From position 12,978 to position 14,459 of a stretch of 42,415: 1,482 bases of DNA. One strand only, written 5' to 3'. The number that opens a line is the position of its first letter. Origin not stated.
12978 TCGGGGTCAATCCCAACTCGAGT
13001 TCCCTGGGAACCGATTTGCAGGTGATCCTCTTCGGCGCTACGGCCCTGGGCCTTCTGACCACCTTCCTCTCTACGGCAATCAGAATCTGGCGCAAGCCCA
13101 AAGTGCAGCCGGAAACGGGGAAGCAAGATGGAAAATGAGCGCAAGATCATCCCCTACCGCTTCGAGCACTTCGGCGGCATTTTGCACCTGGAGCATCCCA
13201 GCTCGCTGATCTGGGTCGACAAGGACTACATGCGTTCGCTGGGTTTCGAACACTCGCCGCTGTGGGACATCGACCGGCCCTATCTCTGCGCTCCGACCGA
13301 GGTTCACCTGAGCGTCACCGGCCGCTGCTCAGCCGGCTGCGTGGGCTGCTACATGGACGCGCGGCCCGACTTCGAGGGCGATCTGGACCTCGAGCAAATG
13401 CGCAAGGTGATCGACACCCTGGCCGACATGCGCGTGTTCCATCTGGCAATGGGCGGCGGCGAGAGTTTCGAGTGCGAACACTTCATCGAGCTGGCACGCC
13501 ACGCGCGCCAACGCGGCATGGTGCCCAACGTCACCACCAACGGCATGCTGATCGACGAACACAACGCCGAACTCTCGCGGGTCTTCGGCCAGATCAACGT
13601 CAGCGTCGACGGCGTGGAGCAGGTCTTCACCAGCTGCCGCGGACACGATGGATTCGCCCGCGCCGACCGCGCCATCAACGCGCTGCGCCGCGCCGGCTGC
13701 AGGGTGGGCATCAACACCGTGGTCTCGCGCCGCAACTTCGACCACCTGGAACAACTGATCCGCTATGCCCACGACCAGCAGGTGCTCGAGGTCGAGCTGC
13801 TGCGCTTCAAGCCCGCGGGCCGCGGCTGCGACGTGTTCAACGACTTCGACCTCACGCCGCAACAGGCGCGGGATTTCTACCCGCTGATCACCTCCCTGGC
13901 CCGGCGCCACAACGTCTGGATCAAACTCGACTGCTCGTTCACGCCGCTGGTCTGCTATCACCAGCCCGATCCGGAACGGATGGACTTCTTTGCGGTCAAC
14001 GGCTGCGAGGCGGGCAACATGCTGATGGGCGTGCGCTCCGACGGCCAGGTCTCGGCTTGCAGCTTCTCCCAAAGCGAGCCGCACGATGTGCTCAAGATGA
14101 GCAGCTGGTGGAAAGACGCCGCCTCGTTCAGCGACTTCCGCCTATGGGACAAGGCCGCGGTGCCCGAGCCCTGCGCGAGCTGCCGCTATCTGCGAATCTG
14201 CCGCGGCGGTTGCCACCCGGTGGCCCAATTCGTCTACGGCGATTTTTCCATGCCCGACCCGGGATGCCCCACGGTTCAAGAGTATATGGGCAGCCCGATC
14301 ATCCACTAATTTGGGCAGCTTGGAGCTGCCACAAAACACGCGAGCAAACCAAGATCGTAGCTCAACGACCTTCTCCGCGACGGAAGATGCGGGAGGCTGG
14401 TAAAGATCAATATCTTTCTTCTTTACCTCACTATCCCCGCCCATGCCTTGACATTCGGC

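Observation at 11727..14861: Radical SAM/SPASM enzyme with an RRE-like N-terminal extension, flanked by a small TM-peptide ORF and a 4-Cys FmdB-family zinc-ribbon protein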

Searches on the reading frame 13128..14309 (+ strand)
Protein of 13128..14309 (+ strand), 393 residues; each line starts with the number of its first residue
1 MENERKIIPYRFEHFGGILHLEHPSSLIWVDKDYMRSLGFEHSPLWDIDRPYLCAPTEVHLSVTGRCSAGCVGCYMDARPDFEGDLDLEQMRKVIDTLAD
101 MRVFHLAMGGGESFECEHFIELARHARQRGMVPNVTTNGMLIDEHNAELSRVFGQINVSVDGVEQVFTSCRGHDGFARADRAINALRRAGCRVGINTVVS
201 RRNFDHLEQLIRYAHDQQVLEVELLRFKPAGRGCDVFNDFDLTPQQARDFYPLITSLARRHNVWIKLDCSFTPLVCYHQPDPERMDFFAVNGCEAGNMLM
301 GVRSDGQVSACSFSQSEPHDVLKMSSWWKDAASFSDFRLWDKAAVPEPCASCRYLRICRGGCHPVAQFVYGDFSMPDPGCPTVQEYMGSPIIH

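Call 3: search_protein_families(library=ncbifam, proteins=[window:13128-14309:+], max_evalue=0.01)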
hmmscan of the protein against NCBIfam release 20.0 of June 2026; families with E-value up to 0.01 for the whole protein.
window:13128-14309:+ (393 aa): 59 families (the best 25 are shown)
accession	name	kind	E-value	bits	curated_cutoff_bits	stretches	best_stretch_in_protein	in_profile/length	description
TIGR03962.1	mycofact_rSAM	equivalog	9.9e-45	153.2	265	1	53-382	8-333/339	mycofactocin radical SAM maturase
TIGR04303.1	GeoRSP_rSAM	equivalog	4.3e-37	128.4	400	1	54-380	2-324/325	GeoRSP system radical SAM/SPASM protein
TIGR04054.1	rSAM_NirJ1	equivalog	1.7e-33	115.8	650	1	60-382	39-382/387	putative heme d1 biosynthesis radical SAM protein NirJ1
TIGR04546.1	rSAM_ahbC_deAc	equivalog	4.7e-33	114.5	650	2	61-256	43-241/390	12,18-didecarboxysiroheme deacetylase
TIGR04051.1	rSAM_NirJ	equivalog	1.4e-30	106.5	515.45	2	63-249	8-197/354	heme d1 biosynthesis radical SAM protein NirJ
TIGR04545.1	rSAM_ahbD_hemeb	equivalog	1.9e-27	96.6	500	1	62-380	5-335/339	heme b synthase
TIGR04055.1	rSAM_NirJ2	equivalog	2.2e-27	96.4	500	1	63-380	6-322/326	putative heme d1 biosynthesis radical SAM protein NirJ2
NF045574.1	sacti_mat_StsB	exception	1.7e-25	89.8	625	1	58-241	97-283/466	StsB family radical SAM/SPASM domain sactipeptide maturase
TIGR04347.1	pseudo_SAM_Halo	equivalog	3.7e-25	89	525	2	61-252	42-236/390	TIGR04347 family pseudo-SAM/SPASM protein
TIGR04250.1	SCM_rSAM_ScmE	equivalog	1.6e-22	79.9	400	2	56-217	2-168/358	SynChlorMet cassette radical SAM/SPASM protein ScmE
TIGR04103.1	rSAM_nif11_3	equivalog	2.6e-22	79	725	1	62-370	10-333/412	nif11-class peptide radical SAM maturase 3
TIGR02109.1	PQQ_syn_pqqE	equivalog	4.2e-22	78.6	381.35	1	54-381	4-331/358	pyrroloquinoline quinone biosynthesis protein PqqE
NF050035.1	rSAM_WgK_link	exception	1.8e-21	76.5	650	1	50-261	2-213/367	radical SAM/SPASM peptide maturase WgkB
TIGR04053.2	TIGR04053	equivalog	3.9e-21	75.7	395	1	56-266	7-222/366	TIGR04053 family radical SAM/SPASM domain-containing protein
TIGR04133.1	rSAM_w_lipo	hypoth_equivalog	4.6e-21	75.1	425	1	62-362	29-331/350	TIGR04133 family radical SAM/SPASM protein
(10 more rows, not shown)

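Call 4: search_protein_families(library=pfam, proteins=[window:13128-14309:+], max_evalue=0.01)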
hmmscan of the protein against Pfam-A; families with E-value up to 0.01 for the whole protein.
window:13128-14309:+ (393 aa): 2 families
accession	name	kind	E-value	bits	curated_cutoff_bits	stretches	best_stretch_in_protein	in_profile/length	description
PF04055.27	Radical_SAM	-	3.5e-16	60.3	29.5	1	62-213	2-165/166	Radical SAM superfamily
PF13353.11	Fer4_12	-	2.6e-07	31.5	22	1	66-162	14-115/137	4Fe-4S single cluster domain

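Call 7: find_homologous_proteins(query=window:13128-14309:+)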
Query window:13128-14309:+ (393 aa): 706 proteins with E <= 0.001 among 2890 candidates; the best 120 are listed.
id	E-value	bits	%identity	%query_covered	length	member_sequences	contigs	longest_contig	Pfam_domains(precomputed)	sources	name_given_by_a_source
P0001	3.5e-279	943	100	100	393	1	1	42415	PF04055.28,PF13353.12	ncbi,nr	ncbi:MAG: radical SAM protein [Candidatus Alcyoniella australis]|nr:radical SAM protein [Candidatus 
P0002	1.4e-198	678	68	99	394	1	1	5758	PF04055.28,PF13353.12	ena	-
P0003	6.7e-153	527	58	98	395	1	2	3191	PF04055.28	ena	-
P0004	2.5e-151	522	58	98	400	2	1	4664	PF04055.28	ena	-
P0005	6.1e-150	518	59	96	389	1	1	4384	PF04055.28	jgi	jgi:radical SAM protein with 4Fe4S-binding SPASM domain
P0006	3.8e-149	515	58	98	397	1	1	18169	PF04055.28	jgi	-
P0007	2.0e-148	513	57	98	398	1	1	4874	PF04055.28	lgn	-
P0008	9.4e-148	510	56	98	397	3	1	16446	PF04055.28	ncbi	-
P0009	1.1e-147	510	59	96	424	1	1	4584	PF04055.28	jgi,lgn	-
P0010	1.2e-146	507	57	97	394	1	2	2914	PF04055.28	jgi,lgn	-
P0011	3.5e-146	505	58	96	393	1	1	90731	PF04055.28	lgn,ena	-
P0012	4.0e-146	505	58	97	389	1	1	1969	PF04055.28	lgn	-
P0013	7.2e-146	504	57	97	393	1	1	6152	PF04055.28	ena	-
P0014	1.6e-145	503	57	97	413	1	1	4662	PF04055.28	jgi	-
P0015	4.2e-145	502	54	97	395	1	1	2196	PF04055.28,PF13353.12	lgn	-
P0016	7.6e-145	501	58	97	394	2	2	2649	PF04055.28,PF13353.12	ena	-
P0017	7.2e-143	494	54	99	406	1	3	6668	PF04055.28,PF13353.12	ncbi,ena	-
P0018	2.3e-142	493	57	96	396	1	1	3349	PF04055.28,PF13353.12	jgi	jgi:radical SAM protein with 4Fe4S-binding SPASM domain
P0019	4.0e-142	492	53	98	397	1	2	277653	PF04055.28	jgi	jgi:radical SAM protein with 4Fe4S-binding SPASM domain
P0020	3.2e-141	489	54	97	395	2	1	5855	PF04055.28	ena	-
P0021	4.1e-139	482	54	97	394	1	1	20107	PF04055.28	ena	-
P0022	4.1e-138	479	55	96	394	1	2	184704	PF04055.28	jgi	jgi:radical SAM protein with 4Fe4S-binding SPASM domain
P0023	4.7e-137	475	54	96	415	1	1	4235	PF04055.28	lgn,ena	-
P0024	6.7e-137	475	54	99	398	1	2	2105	PF04055.28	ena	-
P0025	2.6e-135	470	53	98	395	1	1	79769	PF04055.28,PF13353.12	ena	-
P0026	7.8e-135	468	53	97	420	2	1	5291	PF04055.28,PF13353.12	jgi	-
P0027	8.0e-135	468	53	96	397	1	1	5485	PF04055.28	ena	-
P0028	1.4e-134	467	57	93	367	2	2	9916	PF04055.28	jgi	-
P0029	2.5e-134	466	51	98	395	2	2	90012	PF04055.28,PF13353.12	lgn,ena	-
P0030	8.7e-134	464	55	90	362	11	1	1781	PF04055.28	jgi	jgi:radical SAM protein with 4Fe4S-binding SPASM domain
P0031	5.2e-131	455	52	97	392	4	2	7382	PF04055.28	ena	-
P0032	1.1e-130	454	50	98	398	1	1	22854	PF04055.28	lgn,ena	-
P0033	8.1e-130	451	52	97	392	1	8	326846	PF04055.28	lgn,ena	-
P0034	1.2e-128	448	51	99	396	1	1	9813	PF04055.28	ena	-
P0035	6.0e-128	445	52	96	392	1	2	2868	PF04055.28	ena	-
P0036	7.6e-126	438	50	99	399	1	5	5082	PF04055.28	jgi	jgi:radical SAM protein with 4Fe4S-binding SPASM domain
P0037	2.3e-124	433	50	99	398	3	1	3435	PF04055.28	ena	-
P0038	3.2e-123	430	51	97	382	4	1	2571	PF04055.28,PF13353.12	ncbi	-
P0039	6.4e-123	429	49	96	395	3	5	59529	PF04055.28,PF13353.12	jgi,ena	-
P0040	8.9e-123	428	49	96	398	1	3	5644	PF04055.28,PF13353.12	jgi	-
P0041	2.1e-121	424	50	95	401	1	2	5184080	PF04055.28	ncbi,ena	-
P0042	1.3e-120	421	48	97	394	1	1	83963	PF04055.28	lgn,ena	-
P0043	3.1e-120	420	48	96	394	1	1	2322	PF04055.28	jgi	jgi:radical SAM protein with 4Fe4S-binding SPASM domain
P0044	8.5e-120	418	48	99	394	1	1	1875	PF04055.28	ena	-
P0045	8.8e-120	418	48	96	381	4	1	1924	PF04055.28,PF13353.12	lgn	-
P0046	2.1e-119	417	49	98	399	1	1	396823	PF04055.28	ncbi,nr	ncbi:MAG: radical SAM protein [Deltaproteobacteria bacterium]|nr:radical SAM protein [Deltaproteobac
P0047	2.1e-119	417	48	99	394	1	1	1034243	PF04055.28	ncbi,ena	-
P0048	9.1e-118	412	48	93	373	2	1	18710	PF04055.28,PF13353.12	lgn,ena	-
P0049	1.2e-117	411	46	98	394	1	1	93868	PF04055.28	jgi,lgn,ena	-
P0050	3.1e-117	410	49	98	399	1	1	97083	PF04055.28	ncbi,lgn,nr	ncbi:radical SAM protein [bacterium]|nr:radical SAM protein [bacterium]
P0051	2.8e-116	407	48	98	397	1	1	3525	PF04055.28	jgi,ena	-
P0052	3.1e-116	407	46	96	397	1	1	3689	PF04055.28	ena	-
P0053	1.2e-115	405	47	96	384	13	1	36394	PF04055.28,PF13353.12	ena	-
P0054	7.5e-115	402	47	96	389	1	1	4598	PF04055.28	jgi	jgi:radical SAM protein with 4Fe4S-binding SPASM domain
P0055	3.0e-114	400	49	96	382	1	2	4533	PF04055.28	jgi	jgi:radical SAM protein with 4Fe4S-binding SPASM domain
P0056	7.4e-114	399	45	98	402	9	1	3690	PF04055.28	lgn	-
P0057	7.9e-114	399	46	96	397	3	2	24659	PF04055.28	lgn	-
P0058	1.0e-113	398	50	96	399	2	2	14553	PF04055.28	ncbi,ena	-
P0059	1.0e-113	398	48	95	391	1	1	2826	PF04055.28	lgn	-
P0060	1.5e-113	398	48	96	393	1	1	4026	PF04055.28,PF13353.12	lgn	-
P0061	3.2e-113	397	48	96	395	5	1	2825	PF04055.28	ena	-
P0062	5.6e-113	396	47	92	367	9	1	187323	PF04055.28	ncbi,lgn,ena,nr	ncbi:MAG TPA: radical SAM protein [bacterium]|nr:radical SAM protein [bacterium]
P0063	6.8e-113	396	49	97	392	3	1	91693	PF04055.28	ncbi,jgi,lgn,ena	-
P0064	7.4e-113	396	46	97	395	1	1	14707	PF04055.28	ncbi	ncbi:MAG: radical SAM protein [Bdellovibrionota bacterium]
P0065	1.2e-112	395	49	97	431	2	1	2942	PF04055.28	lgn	-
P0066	5.9e-112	393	46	96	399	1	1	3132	PF04055.28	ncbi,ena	-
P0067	6.4e-112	392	48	96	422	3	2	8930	PF04055.28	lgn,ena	-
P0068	7.1e-112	392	48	96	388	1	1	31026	PF04055.28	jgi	jgi:radical SAM protein with 4Fe4S-binding SPASM domain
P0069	7.3e-112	392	46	96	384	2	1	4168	PF04055.28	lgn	-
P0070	8.4e-112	392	49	97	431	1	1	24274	PF04055.28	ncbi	-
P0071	1.4e-111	391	46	96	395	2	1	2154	PF04055.28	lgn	-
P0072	2.1e-111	391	45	97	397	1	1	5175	PF04055.28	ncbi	-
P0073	4.1e-111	390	48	95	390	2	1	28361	PF04055.28,PF13353.12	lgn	-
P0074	9.2e-111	389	49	98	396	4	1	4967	PF04055.28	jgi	jgi:radical SAM protein with 4Fe4S-binding SPASM domain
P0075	9.2e-111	389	49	97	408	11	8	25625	PF04055.28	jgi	jgi:radical SAM protein with 4Fe4S-binding SPASM domain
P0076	1.2e-110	388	48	96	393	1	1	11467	PF04055.28,PF13353.12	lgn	-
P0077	4.0e-110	387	45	97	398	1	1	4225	PF04055.28,PF13353.12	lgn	-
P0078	4.4e-110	386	46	94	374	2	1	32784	PF04055.28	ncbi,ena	-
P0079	6.9e-110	386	46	97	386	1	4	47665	PF04055.28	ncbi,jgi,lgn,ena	-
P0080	7.4e-110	386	48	97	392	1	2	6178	PF04055.28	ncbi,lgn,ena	-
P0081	9.4e-110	385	43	97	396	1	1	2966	PF04055.28,PF13353.12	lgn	-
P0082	1.2e-109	385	46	96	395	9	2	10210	PF04055.28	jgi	jgi:radical SAM protein with 4Fe4S-binding SPASM domain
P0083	3.1e-109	384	48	97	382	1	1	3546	PF04055.28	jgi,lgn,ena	-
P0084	3.1e-109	384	49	97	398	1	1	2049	PF04055.28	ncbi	-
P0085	3.2e-109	384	47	98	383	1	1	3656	PF04055.28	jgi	jgi:radical SAM protein with 4Fe4S-binding SPASM domain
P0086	4.5e-109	383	56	76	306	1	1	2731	PF04055.28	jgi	jgi:radical SAM protein with 4Fe4S-binding SPASM domain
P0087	5.5e-109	383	48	97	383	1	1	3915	PF04055.28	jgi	jgi:radical SAM protein with 4Fe4S-binding SPASM domain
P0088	6.6e-109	383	48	97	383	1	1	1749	PF04055.28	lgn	-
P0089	6.9e-109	382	48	97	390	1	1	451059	PF04055.28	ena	-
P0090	1.3e-108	382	49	98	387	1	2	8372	PF04055.28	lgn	-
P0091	1.6e-108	381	47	97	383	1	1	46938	PF04055.28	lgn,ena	-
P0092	1.6e-108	381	44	96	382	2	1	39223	PF04055.28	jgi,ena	-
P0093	2.3e-108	381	45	98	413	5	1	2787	PF04055.28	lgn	-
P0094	3.0e-108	380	47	97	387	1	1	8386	PF04055.28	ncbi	-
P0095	4.0e-108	380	48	98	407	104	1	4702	PF04055.28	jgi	-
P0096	4.2e-108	380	46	97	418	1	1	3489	PF04055.28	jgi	jgi:radical SAM protein with 4Fe4S-binding SPASM domain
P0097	4.5e-108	380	44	96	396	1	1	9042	PF04055.28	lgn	-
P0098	4.5e-108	380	47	96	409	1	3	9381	PF04055.28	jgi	jgi:radical SAM protein with 4Fe4S-binding SPASM domain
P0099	4.7e-108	380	45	96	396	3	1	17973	PF04055.28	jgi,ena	-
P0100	5.0e-108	380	45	98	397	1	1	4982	PF04055.28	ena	-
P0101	5.1e-108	380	47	96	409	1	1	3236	PF04055.28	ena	-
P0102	7.2e-108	379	48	98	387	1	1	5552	PF04055.28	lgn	-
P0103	8.4e-108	379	45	96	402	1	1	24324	PF04055.28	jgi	jgi:radical SAM protein with 4Fe4S-binding SPASM domain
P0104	8.9e-108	379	47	96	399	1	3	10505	PF04055.28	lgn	-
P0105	9.0e-108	379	47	97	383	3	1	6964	PF04055.28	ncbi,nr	ncbi:MAG TPA: radical SAM protein [Myxococcales bacterium]|nr:radical SAM protein [Myxococcales bact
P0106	1.0e-107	379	44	96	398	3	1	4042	PF04055.28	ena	-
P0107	1.1e-107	379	46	97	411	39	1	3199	PF04055.28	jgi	jgi:radical SAM protein with 4Fe4S-binding SPASM domain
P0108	1.1e-107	378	47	99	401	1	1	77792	PF04055.28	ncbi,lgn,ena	-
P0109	1.4e-107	378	46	97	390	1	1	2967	PF04055.28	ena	-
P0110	1.6e-107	378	44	98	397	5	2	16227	PF04055.28,PF13353.12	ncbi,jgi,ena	-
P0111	1.8e-107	378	44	96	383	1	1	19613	PF04055.28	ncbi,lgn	ncbi:MAG: radical SAM protein [Planctomycetota bacterium]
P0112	4.7e-107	376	47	96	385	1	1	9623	PF04055.28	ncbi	-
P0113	5.7e-107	376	49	96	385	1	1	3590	PF04055.28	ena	-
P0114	6.0e-107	376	46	97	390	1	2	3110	PF04055.28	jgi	-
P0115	6.3e-107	376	48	95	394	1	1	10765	PF04055.28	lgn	-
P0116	6.4e-107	376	46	98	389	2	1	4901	PF04055.28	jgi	jgi:radical SAM protein with 4Fe4S-binding SPASM domain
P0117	7.3e-107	376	47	97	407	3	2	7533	PF04055.28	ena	-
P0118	7.7e-107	376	46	96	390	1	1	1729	PF04055.28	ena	-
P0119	1.0e-106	375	48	97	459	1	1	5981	PF04055.28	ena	-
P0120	1.0e-106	375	47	97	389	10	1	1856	PF04055.28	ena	-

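Call 10: find_related_loci(query=A1, collection=genome_contigs, flank=6000)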
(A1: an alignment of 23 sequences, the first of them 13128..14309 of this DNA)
Query A1 (393 aa) in genome_contigs; peptide patterns used: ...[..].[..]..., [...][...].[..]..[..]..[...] (x = any residue, [..] = any of these).
389 stretches matched a pattern; 350 encode a relative of the query (tblastn E <= 1e-3); the best 80 are kept; 80 distinct loci.
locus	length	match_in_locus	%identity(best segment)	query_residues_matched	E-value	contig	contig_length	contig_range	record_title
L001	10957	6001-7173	56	4-389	4e-149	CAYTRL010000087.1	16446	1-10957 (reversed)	MAG TPA_asm: uncultured Thermodesulfobacteriota bacterium isolate binchicken_co65_60 genome assembly, contig: NODE_14283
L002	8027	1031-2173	53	5-385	4e-136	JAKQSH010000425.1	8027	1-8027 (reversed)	MAG: Deltaproteobacteria bacterium isolate USMO_metabat.105_sub k141_442105, whole genome shotgun sequence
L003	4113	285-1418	50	5-383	6e-130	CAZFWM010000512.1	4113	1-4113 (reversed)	MAG TPA_asm: uncultured Thermodesulfobacteriota bacterium isolate SRP077602_co7_231 genome assembly, contig: NODE_80554_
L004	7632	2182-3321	49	10-383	6e-123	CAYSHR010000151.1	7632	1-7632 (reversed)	MAG TPA_asm: uncultured bacterium isolate binchicken_co97_82 genome assembly, contig: NODE_35569_length_7632_cov_3.74581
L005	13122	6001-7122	50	11-384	2e-122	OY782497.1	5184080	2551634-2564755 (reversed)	MAG: Myxococcota bacterium isolate 0c961c99-2a7e-4543-b017-306f11f6fc1d genome assembly, chromosome: 1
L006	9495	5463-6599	49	10-386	3e-122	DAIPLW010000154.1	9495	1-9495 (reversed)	MAG TPA_asm: bacterium isolate CTOTU29523 NODE_3896_length_9495_cov_6.274894, whole genome shotgun sequence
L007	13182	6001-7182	48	1-389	6e-121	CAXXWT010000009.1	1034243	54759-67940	MAG: bacterium isolate 2a80452e-9f24-40d4-98e6-f858f42e08c7 genome assembly, contig: contig_9, whole genome shotgun sequ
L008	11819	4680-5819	45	1-381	1e-118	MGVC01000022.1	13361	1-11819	MAG: Elusimicrobia bacterium RIFOXYA2_FULL_39_19 rifoxya2_full_scaffold_1649, whole genome shotgun sequence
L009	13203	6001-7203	47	1-387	1e-117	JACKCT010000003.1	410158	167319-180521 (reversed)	MAG: Deltaproteobacteria bacterium isolate HK-STAS-FEN-2 HK-STAS-FEN-2_3, whole genome shotgun sequence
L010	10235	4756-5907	48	8-393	6e-116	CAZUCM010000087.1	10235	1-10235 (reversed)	MAG TPA_asm: uncultured Terriglobales bacterium isolate binchicken_co3_9 genome assembly, contig: NODE_21387_length_1023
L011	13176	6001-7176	49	1-386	1e-115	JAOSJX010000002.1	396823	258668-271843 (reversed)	MAG: Deltaproteobacteria bacterium isolate FR_14 FR-FEN-1099-1_s10, whole genome shotgun sequence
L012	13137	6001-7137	48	10-386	2e-115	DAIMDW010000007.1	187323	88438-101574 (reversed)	MAG TPA_asm: bacterium isolate CTOTU18725 NODE_33_length_187323_cov_9.483996, whole genome shotgun sequence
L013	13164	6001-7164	49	2-384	3e-115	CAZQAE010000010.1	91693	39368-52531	MAG TPA_asm: uncultured bacterium isolate SRP191223_co1_360 genome assembly, contig: NODE_92_length_91693_cov_7.204522,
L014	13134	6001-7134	47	11-387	5e-115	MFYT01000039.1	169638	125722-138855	MAG: Candidatus Raymondbacteria bacterium RIFOXYA2_FULL_49_16 rifoxya2_full_scaffold_20, whole genome shotgun sequence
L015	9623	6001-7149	46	10-389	7e-115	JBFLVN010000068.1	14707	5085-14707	MAG: Bdellovibrionota bacterium isolate MAG007 MAG007_68, whole genome shotgun sequence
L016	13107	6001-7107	50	8-383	2e-113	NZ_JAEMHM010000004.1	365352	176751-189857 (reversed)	Geomesophilobacter sediminis strain Red875 NODE_4_length_365352_cov_146.614433, whole genome shotgun sequence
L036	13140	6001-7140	47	5-385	2e-110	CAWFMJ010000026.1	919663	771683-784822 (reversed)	MAG: uncultured delta proteobacterium isolate MFD02138.bin.2.69 genome assembly, contig: contig_1879, whole genome shotg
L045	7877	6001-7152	44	6-386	5e-109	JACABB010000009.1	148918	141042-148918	MAG: Bacteroidales bacterium isolate Cfx3-06 MAG06_9, whole genome shotgun sequence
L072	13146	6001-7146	44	7-386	6e-106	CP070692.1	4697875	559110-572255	MAG: Deltaproteobacteria bacterium isolate bin617 chromosome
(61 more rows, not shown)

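Call 18: search_protein_families(library=pfam, proteins=[L045:1602-2135:+, L045:2128-4437:+, L045:4684-5991:+, L045:7167-7796:+, L036:1455-1928:+, L036:1978-3768:+, L036:3779-4438:+, L036:4581-5786:+, L016:9745-11325:+, L072:143-982:+], max_evalue=0.001)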
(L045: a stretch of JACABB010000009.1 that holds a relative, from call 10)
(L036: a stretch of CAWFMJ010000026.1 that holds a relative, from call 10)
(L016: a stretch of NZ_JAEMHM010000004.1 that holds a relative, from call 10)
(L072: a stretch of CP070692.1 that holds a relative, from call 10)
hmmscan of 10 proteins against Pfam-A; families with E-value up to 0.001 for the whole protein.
L045:1602-2135:+ (177 aa): 5 families
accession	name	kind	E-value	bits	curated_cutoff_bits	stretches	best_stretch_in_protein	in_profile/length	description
PF00578.27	AhpC-TSA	-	1.4e-17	64.2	26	1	47-151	13-122/124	AhpC/TSA family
PF08534.16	Redoxin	-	7.8e-16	58.6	26.6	1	45-157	14-135/148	Redoxin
PF13905.12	Thioredoxin_8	-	3.4e-08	34.2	27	1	59-150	1-94/94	Thioredoxin-like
PF13098.12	Thioredoxin_2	-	0.00014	22.6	27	1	58-157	4-94/104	Thioredoxin-like domain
PF00085.26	Thioredoxin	-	0.00024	21.5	23.5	1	59-117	18-70/103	Thioredoxin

L045:2128-4437:+ (769 aa): 1 family
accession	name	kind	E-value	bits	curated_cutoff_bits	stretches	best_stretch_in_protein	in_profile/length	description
PF00149.33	Metallophos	-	5.1e-08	34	21.5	1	124-305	2-185/191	Calcineurin-like phosphoesterase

L045:4684-5991:+ (435 aa): 0 families

L045:7167-7796:+ (209 aa): 2 families
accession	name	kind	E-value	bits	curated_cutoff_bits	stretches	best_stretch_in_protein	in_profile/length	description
PF11453.13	DUF2950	-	8.7e-06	25.5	20.2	0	36-81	103-148/274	Protein of unknown function (DUF2950)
PF00558.24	Vpu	-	0.00013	22.1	24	1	3-78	1-67/81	Vpu protein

L036:1455-1928:+ (157 aa): 3 families
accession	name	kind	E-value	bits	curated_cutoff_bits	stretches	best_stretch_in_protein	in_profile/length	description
PF00805.28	Pentapeptide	-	6.8e-29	99.5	20.2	2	54-90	1-37/40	Pentapeptide repeats (8 copies)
PF13576.12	Pentapeptide_3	-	6.2e-11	42.8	27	2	72-114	2-47/48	Pentapeptide repeats (9 copies)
PF13599.13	Pentapeptide_4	-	8.2e-10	39.1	38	1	52-120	9-77/78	Pentapeptide repeat region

L036:1978-3768:+ (596 aa): 4 families
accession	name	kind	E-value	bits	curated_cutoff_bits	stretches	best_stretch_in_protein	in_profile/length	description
PF00149.33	Metallophos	-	1.4e-11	45.7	21.5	1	168-335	35-191/191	Calcineurin-like phosphoesterase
PF16656.11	Pur_ac_phosph_N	-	6.6e-09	36.7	30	1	36-105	7-82/93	Purple acid Phosphatase, N-terminal domain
PF00041.27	fn3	-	0.00041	21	25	0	52-103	11-68/84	Fibronectin type III domain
PF16655.11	PhoD_N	-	0.00074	20.5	30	0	77-115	52-90/90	PhoD-like phosphatase, N-terminal domain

L036:3779-4438:+ (219 aa): 0 families

L036:4581-5786:+ (401 aa): 0 families

L016:9745-11325:+ (526 aa): 2 families
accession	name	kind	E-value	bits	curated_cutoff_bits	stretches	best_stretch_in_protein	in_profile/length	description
PF13795.12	HupE_UreJ_2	-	3.5e-48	163.7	24.5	1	346-491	1-154/156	HupE / UreJ protein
PF04955.18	HupE_UreJ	-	4.7e-06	26.7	23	1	349-509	24-175/179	HupE / UreJ protein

L072:143-982:+ (279 aa): 0 families
